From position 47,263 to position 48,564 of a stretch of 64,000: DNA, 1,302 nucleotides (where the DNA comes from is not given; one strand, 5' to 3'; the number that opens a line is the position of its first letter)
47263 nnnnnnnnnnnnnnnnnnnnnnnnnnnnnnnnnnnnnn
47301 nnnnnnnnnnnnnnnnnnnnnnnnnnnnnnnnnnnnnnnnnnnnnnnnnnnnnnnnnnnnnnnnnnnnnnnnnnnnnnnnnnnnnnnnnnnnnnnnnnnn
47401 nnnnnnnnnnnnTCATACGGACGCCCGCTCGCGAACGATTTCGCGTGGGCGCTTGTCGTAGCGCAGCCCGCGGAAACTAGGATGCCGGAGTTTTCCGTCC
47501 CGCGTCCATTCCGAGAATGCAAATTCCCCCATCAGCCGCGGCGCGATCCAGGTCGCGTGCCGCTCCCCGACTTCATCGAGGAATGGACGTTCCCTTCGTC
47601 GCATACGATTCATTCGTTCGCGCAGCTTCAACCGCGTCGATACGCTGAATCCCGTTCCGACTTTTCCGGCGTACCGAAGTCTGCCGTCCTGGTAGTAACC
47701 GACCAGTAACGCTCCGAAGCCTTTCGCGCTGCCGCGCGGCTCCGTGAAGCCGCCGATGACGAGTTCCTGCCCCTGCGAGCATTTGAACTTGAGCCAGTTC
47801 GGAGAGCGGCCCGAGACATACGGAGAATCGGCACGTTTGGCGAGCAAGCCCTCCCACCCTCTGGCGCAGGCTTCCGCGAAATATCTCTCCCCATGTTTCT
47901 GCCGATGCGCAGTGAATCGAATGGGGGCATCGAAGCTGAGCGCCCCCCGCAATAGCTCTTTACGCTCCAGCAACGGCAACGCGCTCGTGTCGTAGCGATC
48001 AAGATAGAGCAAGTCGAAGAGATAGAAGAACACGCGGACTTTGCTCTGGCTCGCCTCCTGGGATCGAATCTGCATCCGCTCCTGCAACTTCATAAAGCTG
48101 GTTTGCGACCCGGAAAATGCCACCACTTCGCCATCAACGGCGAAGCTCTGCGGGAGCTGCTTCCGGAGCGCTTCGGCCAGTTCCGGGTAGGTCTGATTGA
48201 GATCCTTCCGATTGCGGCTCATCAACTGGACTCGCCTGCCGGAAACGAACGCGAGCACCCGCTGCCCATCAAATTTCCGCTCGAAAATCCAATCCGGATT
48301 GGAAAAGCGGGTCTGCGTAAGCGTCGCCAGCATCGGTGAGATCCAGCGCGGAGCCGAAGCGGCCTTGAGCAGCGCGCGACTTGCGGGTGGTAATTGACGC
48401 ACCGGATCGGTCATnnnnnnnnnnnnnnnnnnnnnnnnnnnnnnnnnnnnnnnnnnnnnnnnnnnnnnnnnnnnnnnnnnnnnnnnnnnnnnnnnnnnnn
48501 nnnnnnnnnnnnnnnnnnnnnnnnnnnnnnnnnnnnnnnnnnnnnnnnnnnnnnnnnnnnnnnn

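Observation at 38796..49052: NHEJ module: intact LigD split into three overlapping genes (PE, ligase, polymerase), but Ku ~7 kb away is heavily degraded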

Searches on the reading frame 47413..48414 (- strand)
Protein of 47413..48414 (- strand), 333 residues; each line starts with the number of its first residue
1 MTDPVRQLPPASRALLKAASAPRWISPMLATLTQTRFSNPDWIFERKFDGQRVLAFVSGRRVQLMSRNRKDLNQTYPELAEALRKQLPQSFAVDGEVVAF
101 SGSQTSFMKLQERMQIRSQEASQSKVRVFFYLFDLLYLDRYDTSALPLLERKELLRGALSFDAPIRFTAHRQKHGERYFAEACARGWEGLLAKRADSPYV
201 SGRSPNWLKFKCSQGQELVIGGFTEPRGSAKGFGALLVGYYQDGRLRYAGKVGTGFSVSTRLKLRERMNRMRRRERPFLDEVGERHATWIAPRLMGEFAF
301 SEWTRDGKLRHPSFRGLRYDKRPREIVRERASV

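Call 3: search_protein_families(library=pfam, proteins=[window:47413-48414:-], max_evalue=0.01)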
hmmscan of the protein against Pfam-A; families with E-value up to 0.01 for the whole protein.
window:47413-48414:- (333 aa): 3 families
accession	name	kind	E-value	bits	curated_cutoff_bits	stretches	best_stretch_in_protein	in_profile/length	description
PF01068.26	DNA_ligase_A_M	-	2.4e-33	116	26.2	1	27-211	1-204/204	ATP dependent DNA ligase domain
PF04679.21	DNA_ligase_A_C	-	6.4e-28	97.5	27.5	1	230-321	2-94/94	ATP dependent DNA ligase C terminal region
PF09414.15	RNA_ligase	-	8.2e-05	23.2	27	1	41-210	2-170/171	RNA ligase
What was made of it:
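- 47413..48414 (-): Stand-alone LigD-type ATP-dependent DNA ligase gene, 333 aa. PF01068 + PF04679 (call 3).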

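Call 13: find_homologous_proteins(query=window:47413-48414:-, max_evalue=1e-20)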
Query window:47413-48414:- (333 aa): 7999 proteins with E <= 1e-20 among 8000 candidates; the best 120 are listed.
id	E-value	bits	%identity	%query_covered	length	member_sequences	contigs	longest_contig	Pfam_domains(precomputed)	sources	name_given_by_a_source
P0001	5.3e-220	747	100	100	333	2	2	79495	PF01068.27,PF04679.22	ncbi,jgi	jgi:bifunctional non-homologous end joining protein LigD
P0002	3.1e-146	505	69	99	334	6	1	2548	PF09414.16,PF01068.27,PF04679.22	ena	-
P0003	1.2e-141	490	68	99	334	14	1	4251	PF09414.16,PF01068.27,PF04679.22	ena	-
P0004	5.0e-141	488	69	92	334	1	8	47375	PF09414.16,PF01068.27,PF04679.22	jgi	jgi:bifunctional non-homologous end joining protein LigD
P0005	6.3e-136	471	65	99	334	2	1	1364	PF09414.16,PF01068.27,PF04679.22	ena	-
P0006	3.1e-135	469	64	99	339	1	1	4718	PF09414.16,PF01068.27,PF04679.22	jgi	jgi:bifunctional non-homologous end joining protein LigD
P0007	1.2e-131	457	66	92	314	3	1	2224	PF01068.27,PF04679.22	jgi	-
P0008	4.6e-129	448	67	91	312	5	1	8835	PF09414.16,PF01068.27,PF04679.22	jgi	-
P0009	1.6e-127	443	60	100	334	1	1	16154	PF01068.27,PF04679.22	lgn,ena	-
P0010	4.1e-127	442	61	99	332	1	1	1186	PF01068.27,PF04679.22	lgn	-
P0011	1.8e-126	440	60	99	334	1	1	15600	PF01068.27,PF04679.22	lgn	-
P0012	5.4e-126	438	59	99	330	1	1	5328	PF01068.27,PF04679.22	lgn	-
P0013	1.1e-125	437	58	100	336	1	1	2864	PF01068.27,PF04679.22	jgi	jgi:DNA ligase D-like protein (predicted ligase)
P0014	2.5e-125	436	59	100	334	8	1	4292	PF01068.27,PF04679.22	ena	-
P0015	4.7e-125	435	59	100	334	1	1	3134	PF01068.27,PF04679.22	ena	-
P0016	6.2e-125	435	59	99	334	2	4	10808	PF09414.16,PF01068.27,PF04679.22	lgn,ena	-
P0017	9.5e-125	434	58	99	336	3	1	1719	PF01068.27,PF04679.22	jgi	jgi:bifunctional non-homologous end joining protein LigD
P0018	1.0e-124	434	58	100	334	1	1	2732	PF01068.27,PF04679.22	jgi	jgi:bifunctional non-homologous end joining protein LigD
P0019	1.2e-124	434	58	99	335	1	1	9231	PF01068.27,PF04679.22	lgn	-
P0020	2.9e-124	433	57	99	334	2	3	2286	PF09414.16,PF01068.27,PF04679.22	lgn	-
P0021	4.8e-124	432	58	100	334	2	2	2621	PF01068.27,PF04679.22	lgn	-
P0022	5.3e-124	432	58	100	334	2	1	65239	PF01068.27,PF04679.22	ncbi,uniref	ncbi:non-homologous end-joining DNA ligase [Rhodosalinus sp. K401]|uniref:non-homologous end-joining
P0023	8.8e-124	431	58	99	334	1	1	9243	PF09414.16,PF01068.27,PF04679.22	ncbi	ncbi:MAG: non-homologous end-joining DNA ligase [Paracoccaceae bacterium]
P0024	1.2e-123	431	57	99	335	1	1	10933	PF09414.16,PF01068.27,PF04679.22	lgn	-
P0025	1.5e-123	430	59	99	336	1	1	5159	PF09414.16,PF01068.27,PF04679.22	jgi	jgi:bifunctional non-homologous end joining protein LigD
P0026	1.6e-123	430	57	99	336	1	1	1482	PF01068.27,PF04679.22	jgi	-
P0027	1.9e-123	430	59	97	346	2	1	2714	PF09414.16,PF01068.27,PF04679.22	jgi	jgi:bifunctional non-homologous end joining protein LigD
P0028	2.3e-123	430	58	99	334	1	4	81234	PF01068.27,PF04679.22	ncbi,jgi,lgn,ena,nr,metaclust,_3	ncbi:MAG: ATP-dependent DNA ligase [Rhodospirillaceae bacterium]|nr:ATP-dependent DNA ligase [Rhodos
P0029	3.2e-123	429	58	99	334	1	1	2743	PF09414.16,PF01068.27,PF04679.22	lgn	-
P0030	4.2e-123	429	57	100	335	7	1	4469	PF01068.27,PF04679.22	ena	-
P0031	4.2e-123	429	56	99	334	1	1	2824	PF09414.16,PF01068.27,PF04679.22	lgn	-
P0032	5.3e-123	429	58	99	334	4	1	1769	PF01068.27,PF04679.22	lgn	-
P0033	6.9e-123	428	59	97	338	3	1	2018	PF01068.27,PF04679.22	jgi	jgi:bifunctional non-homologous end joining protein LigD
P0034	7.8e-123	428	59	100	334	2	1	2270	PF09414.16,PF01068.27,PF04679.22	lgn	-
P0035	8.2e-123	428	59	98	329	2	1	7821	PF01068.27,PF04679.22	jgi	jgi:bifunctional non-homologous end joining protein LigD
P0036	1.2e-122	427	58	99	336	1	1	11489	PF01068.27,PF04679.22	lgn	-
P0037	1.4e-122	427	57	99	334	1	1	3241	PF09414.16,PF01068.27,PF04679.22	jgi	jgi:DNA ligase D-like protein (predicted ligase)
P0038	2.6e-122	426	58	100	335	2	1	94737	PF09414.16,PF01068.27,PF04679.22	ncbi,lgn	-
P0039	2.7e-122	426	58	100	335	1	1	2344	PF09414.16,PF01068.27,PF04679.22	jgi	-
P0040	3.1e-122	426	57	100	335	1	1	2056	PF01068.27,PF04679.22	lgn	-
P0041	3.2e-122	426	58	99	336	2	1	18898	PF01068.27,PF04679.22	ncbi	-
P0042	3.5e-122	426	60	97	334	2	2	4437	PF01068.27,PF04679.22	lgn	-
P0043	3.7e-122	426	59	97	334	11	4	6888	PF01068.27,PF04679.22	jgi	jgi:bifunctional non-homologous end joining protein LigD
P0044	9.6e-122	424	56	99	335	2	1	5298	PF09414.16,PF01068.27,PF04679.22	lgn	-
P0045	1.3e-121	424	58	100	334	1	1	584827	PF01068.27,PF04679.22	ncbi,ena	-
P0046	1.6e-121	424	59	99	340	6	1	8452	PF09414.16,PF01068.27,PF04679.22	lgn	-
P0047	1.8e-121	423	58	100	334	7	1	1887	PF01068.27,PF04679.22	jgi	jgi:bifunctional non-homologous end joining protein LigD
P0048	1.9e-121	423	60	98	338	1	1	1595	PF01068.27,PF04679.22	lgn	-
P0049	2.4e-121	423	58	97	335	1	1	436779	PF09414.16,PF01068.27,PF04679.22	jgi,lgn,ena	-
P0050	2.5e-121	423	57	100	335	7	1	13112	PF09414.16,PF01068.27,PF04679.22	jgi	jgi:bifunctional non-homologous end joining protein LigD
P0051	4.2e-121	422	57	100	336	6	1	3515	PF01068.27,PF04679.22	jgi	-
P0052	4.2e-121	422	58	99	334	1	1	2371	PF09414.16,PF01068.27,PF04679.22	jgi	jgi:bifunctional non-homologous end joining protein LigD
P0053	7.1e-121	422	58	99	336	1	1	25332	PF01068.27,PF04679.22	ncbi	-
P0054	1.1e-120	421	58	97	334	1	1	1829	PF09414.16,PF01068.27,PF04679.22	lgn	-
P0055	1.5e-120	421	58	99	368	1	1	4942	PF09414.16,PF01068.27,PF04679.22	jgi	jgi:DNA ligase D-like protein (predicted ligase)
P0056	1.5e-120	421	57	99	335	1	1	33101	PF01068.27,PF04679.22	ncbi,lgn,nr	ncbi:MAG: ATP-dependent DNA ligase [Rhodospirillales bacterium]|nr:MAG: ATP-dependent DNA ligase [Rh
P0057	1.6e-120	420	58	98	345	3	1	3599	PF09414.16,PF01068.27,PF04679.22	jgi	jgi:bifunctional non-homologous end joining protein LigD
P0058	1.7e-120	420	59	98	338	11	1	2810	PF09414.16,PF01068.27,PF04679.22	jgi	jgi:bifunctional non-homologous end joining protein LigD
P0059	1.9e-120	420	56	99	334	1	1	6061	PF09414.16,PF01068.27,PF04679.22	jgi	jgi:bifunctional non-homologous end joining protein LigD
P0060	1.9e-120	420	57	99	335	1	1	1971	PF01068.27,PF04679.22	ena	-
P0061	2.2e-120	420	58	99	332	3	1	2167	PF09414.16,PF01068.27,PF04679.22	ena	-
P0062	2.5e-120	420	57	98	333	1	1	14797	PF09414.16,PF01068.27,PF04679.22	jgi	jgi:DNA ligase D-like protein (predicted ligase)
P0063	2.8e-120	420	57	99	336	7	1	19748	PF09414.16,PF01068.27,PF04679.22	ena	-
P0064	2.9e-120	420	56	99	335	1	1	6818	PF09414.16,PF01068.27,PF04679.22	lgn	-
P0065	3.2e-120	419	58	97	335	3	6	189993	PF09414.16,PF01068.27,PF04679.22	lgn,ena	-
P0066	3.4e-120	419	56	99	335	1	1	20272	PF09414.16,PF01068.27,PF04679.22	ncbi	-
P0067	3.9e-120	419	57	100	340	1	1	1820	PF01068.27,PF04679.22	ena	-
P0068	4.0e-120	419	59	96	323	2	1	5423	PF09414.16,PF01068.27,PF04679.22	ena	-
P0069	5.2e-120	419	57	99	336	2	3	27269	PF09414.16,PF01068.27,PF04679.22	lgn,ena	-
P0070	5.7e-120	419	58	98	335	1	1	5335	PF09414.16,PF01068.27,PF04679.22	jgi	jgi:DNA ligase D-like protein (predicted ligase)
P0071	5.9e-120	419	56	100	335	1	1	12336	PF09414.16,PF01068.27,PF04679.22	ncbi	ncbi:MAG: non-homologous end-joining DNA ligase [Gammaproteobacteria bacterium]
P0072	7.0e-120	418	57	99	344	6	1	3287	PF01068.27,PF04679.22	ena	-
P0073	8.1e-120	418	57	99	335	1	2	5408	PF09414.16,PF01068.27,PF04679.22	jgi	-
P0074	9.1e-120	418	56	97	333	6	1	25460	PF09414.16,PF01068.27,PF04679.22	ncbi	ncbi:MAG: non-homologous end-joining DNA ligase [Desulfovibrionales bacterium]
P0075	9.7e-120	418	60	95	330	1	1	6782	PF09414.16,PF01068.27,PF04679.22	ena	-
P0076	1.0e-119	418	57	98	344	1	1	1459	PF09414.16,PF01068.27,PF04679.22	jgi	jgi:bifunctional non-homologous end joining protein LigD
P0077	1.1e-119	418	58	99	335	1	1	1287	PF09414.16,PF01068.27,PF04679.22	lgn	-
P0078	1.4e-119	417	57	99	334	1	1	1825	PF01068.27,PF04679.22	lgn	-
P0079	1.5e-119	417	58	97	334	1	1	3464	PF01068.27,PF04679.22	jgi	jgi:bifunctional non-homologous end joining protein LigD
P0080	1.6e-119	417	56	97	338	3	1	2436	PF09414.16,PF01068.27,PF04679.22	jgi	jgi:DNA ligase D-like protein (predicted ligase)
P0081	1.6e-119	417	57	99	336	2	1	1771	PF09414.16,PF01068.27,PF04679.22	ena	-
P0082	1.7e-119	417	56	100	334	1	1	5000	PF09414.16,PF01068.27,PF04679.22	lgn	-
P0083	1.8e-119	417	56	99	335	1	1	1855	PF09414.16,PF01068.27,PF04679.22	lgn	-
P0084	2.1e-119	417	57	98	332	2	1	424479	PF09414.16,PF01068.27,PF04679.22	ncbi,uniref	ncbi:non-homologous end-joining DNA ligase [Rhodovulum sp. YNF3179]|uniref:non-homologous end-joinin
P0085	2.3e-119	417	57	99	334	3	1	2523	PF01068.27,PF04679.22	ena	-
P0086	2.5e-119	416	57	99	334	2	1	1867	PF09414.16,PF01068.27,PF04679.22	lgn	-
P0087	2.6e-119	416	58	99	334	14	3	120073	PF09414.16,PF01068.27,PF04679.22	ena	-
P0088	2.9e-119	416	57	99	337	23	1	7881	PF09414.16,PF01068.27,PF04679.22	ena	-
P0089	3.4e-119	416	57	99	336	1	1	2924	PF09414.16,PF01068.27,PF04679.22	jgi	-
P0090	3.9e-119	416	55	99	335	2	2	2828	PF01068.27,PF04679.22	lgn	-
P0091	5.9e-119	415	56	100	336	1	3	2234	PF01068.27,PF04679.22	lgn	-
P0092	8.2e-119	415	59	95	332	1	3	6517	PF09414.16,PF01068.27,PF04679.22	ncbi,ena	-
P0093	8.4e-119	415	56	99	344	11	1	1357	PF01068.27,PF04679.22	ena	-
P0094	8.8e-119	415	56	98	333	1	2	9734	PF09414.16,PF01068.27,PF04679.22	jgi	-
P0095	9.4e-119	415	58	99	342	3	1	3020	PF01068.27,PF04679.22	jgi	jgi:bifunctional non-homologous end joining protein LigD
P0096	1.0e-118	414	57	99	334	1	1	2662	PF01068.27,PF04679.22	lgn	-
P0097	1.2e-118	414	56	99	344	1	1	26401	PF01068.27,PF04679.22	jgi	jgi:DNA ligase D-like protein (predicted ligase)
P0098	1.6e-118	414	57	98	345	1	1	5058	PF01068.27,PF04679.22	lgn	-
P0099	1.6e-118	414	56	100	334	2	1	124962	PF09414.16,PF01068.27,PF04679.22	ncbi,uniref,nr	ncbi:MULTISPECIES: non-homologous end-joining DNA ligase [unclassified Wenzhouxiangella]|uniref:non-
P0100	2.0e-118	414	57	99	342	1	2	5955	PF01068.27,PF04679.22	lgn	-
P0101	2.4e-118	413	56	99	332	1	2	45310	PF09414.16,PF01068.27,PF04679.22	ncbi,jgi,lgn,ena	-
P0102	2.6e-118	413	58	97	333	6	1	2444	PF01068.27,PF04679.22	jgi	jgi:DNA ligase D-like protein (predicted ligase)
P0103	2.6e-118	413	56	99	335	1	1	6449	PF09414.16,PF01068.27,PF04679.22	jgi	jgi:DNA ligase D-like protein (predicted ligase)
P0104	2.8e-118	413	58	99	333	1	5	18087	PF01068.27,PF04679.22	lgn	-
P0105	2.8e-118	413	56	99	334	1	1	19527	PF09414.16,PF01068.27,PF04679.22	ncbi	-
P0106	2.9e-118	413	57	99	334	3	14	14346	PF01068.27,PF04679.22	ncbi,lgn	-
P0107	3.0e-118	413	57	98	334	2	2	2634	PF09414.16,PF01068.27,PF04679.22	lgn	-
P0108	3.2e-118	413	59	95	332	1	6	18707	PF09414.16,PF01068.27,PF04679.22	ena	-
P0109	3.4e-118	413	55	99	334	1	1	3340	PF09414.16,PF01068.27,PF04679.22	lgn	-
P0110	3.9e-118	413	60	93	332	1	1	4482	PF09414.16,PF01068.27,PF04679.22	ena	-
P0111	4.0e-118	413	57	99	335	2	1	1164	PF09414.16,PF01068.27,PF04679.22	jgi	jgi:DNA ligase D-like protein (predicted ligase)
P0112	4.0e-118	413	57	99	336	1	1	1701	PF09414.16,PF01068.27,PF04679.22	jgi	jgi:DNA ligase D-like protein (predicted ligase)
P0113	4.2e-118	412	56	99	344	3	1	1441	PF01068.27,PF04679.22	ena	-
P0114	4.5e-118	412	56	99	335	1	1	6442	PF09414.16,PF01068.27,PF04679.22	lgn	-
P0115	4.5e-118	412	56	99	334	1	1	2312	PF09414.16,PF01068.27,PF04679.22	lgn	-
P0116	4.6e-118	412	58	97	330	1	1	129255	PF09414.16,PF01068.27,PF04679.22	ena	-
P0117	5.0e-118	412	56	99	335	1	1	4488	PF01068.27,PF04679.22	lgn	-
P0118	6.0e-118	412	56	99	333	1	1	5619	PF09414.16,PF01068.27,PF04679.22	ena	-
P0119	6.7e-118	412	58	97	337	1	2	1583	PF01068.27,PF04679.22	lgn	-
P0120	7.2e-118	412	56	97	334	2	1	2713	PF09414.16,PF01068.27,PF04679.22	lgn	-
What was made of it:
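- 47413..48414 (-): The top 120 homologues are all about 334 aa and stand-alone (call 13).
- All 120 best ligase homologues are stand-alone (call 13).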

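Call 15: find_encoding_contigs(protein=P0001, flank=10000, max_places=6)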
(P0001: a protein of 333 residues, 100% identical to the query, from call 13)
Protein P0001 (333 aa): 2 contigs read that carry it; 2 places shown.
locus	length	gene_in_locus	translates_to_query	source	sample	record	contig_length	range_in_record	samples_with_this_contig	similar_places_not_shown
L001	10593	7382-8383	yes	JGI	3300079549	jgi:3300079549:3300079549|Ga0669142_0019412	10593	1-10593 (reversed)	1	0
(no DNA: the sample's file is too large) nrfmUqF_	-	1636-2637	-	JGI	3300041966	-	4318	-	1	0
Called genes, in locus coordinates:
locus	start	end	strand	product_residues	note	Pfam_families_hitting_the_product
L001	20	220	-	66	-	-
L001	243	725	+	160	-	PF05494:MlaC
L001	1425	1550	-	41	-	-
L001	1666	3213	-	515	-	PF13806:Rieske_2 (weak), PF00355:Rieske, PF01266:DAO (faint), PF07992:Pyr_redox_2, PF01593:Amino_oxidase (faint), PF13738:Pyr_redox_3, PF00070:Pyr_redox, PF14759:Reductase_C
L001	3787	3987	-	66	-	-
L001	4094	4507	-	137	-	PF04972:BON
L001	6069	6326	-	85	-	-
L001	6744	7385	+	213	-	PF13298:LigD_N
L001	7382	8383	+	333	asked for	PF01068:DNA_ligase_A_M, PF04679:DNA_ligase_A_C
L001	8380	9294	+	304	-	PF21686:LigD_Prim-Pol, PF01896:DNA_primase_S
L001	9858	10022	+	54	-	-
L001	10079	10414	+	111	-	PF00296:Bac_luciferase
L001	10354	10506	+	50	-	-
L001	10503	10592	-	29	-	?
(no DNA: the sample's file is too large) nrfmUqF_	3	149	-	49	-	?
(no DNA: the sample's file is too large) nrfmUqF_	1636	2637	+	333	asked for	PF01068:DNA_ligase_A_M, PF04679:DNA_ligase_A_C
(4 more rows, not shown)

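Call 16: find_encoding_contigs(protein=P0004, flank=10000, max_places=4)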
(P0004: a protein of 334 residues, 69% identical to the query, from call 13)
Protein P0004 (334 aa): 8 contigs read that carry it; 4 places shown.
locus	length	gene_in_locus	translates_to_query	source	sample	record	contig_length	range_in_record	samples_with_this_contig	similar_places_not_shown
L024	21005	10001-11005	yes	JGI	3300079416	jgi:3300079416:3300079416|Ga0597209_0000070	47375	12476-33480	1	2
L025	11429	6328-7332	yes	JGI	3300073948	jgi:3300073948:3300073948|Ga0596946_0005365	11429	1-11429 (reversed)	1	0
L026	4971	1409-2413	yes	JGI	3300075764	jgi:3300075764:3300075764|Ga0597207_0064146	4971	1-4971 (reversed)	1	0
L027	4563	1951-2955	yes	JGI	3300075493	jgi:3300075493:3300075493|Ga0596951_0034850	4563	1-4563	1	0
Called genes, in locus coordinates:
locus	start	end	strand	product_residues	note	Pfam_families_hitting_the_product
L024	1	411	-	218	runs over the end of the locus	PF00296:Bac_luciferase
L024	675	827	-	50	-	PF19451:DUF5989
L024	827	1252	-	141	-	PF19588:SxtJ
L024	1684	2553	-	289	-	PF00561:Abhydrolase_1, PF12146:Hydrolase_4, PF12697:Abhydrolase_6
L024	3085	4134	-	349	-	PF01841:Transglut_core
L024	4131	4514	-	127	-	-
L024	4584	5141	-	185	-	PF06475:Glycolipid_bind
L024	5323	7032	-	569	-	PF20091:Abhydrolase_10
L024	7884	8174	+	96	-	-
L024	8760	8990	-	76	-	-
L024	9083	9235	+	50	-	-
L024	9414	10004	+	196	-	PF13298:LigD_N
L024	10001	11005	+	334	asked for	PF01068:DNA_ligase_A_M, PF09414:RNA_ligase (weak), PF04679:DNA_ligase_A_C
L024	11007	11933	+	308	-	PF21686:LigD_Prim-Pol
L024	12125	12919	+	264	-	-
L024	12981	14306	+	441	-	PF07044:DUF1329, PF17131:TP_0789-like (faint)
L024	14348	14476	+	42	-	-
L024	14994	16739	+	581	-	PF00149:Metallophos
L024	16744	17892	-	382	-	PF01594:AI-2E_transport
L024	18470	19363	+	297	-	PF00248:Aldo_ket_red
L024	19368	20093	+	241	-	PF00440:TetR_N, PF17935:TetR_C_27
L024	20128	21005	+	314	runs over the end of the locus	PF00106:adh_short, PF08659:KR, PF13561:adh_short_C2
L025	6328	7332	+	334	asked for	PF01068:DNA_ligase_A_M, PF09414:RNA_ligase (weak), PF04679:DNA_ligase_A_C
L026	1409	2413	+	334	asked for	PF01068:DNA_ligase_A_M, PF09414:RNA_ligase (weak), PF04679:DNA_ligase_A_C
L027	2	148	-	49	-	?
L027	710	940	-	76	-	-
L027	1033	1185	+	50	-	-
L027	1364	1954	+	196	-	PF13298:LigD_N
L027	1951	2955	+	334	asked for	PF01068:DNA_ligase_A_M, PF09414:RNA_ligase (weak), PF04679:DNA_ligase_A_C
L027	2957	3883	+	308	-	PF21686:LigD_Prim-Pol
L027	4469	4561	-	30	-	?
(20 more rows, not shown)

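Call 41: find_encoding_contigs(protein=P0022, flank=10000, max_places=2)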
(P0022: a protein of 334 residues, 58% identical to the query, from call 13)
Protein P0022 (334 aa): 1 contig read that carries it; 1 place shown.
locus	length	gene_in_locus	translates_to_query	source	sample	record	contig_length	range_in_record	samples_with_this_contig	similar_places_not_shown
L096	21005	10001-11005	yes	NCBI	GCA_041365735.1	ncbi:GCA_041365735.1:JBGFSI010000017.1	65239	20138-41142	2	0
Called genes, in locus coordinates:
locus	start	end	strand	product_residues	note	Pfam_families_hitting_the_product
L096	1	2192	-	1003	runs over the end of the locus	PF13510:Fer2_4, PF00890:FAD_binding_2 (weak), PF07992:Pyr_redox_2, PF12831:FAD_oxidored, PF13450:NAD_binding_8 (weak), PF17806:SO_alpha_A3, PF01571:GCV_T, PF08669:GCV_T_C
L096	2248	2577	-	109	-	PF04267:SoxD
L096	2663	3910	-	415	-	PF01946:Thi4 (weak), PF01266:DAO, PF12831:FAD_oxidored (faint)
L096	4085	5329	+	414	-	PF23914:TPR_CcmH_CycH, PF07719:TPR_2 (faint), PF13432:TPR_16 (weak)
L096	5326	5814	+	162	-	PF03652:RuvX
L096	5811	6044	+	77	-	PF06945:DUF1289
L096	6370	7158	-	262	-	-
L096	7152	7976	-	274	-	PF01925:TauE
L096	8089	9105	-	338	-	PF01207:Dus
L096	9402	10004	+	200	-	PF13298:LigD_N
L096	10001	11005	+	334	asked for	PF01068:DNA_ligase_A_M, PF04679:DNA_ligase_A_C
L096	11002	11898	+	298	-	PF21686:LigD_Prim-Pol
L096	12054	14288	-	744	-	PF06808:DctM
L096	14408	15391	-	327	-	PF16868:NMT1_3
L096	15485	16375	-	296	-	PF00126:HTH_1, PF03466:LysR_substrate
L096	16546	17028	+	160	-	PF01257:2Fe-2S_thioredx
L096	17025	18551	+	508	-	PF01512:Complex1_51K, PF10589:NADH_4Fe-4S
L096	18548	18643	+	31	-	-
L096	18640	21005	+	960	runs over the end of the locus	PF13510:Fer2_4, PF00037:Fer4 (faint), PF10588:NADH-G_4Fe-4S_3, PF12838:Fer4_7, PF22117:Fer4_Nqo3 (weak), PF04879:Molybdop_Fe4S4, PF00384:Molybdopterin, PF01568:Molydop_binding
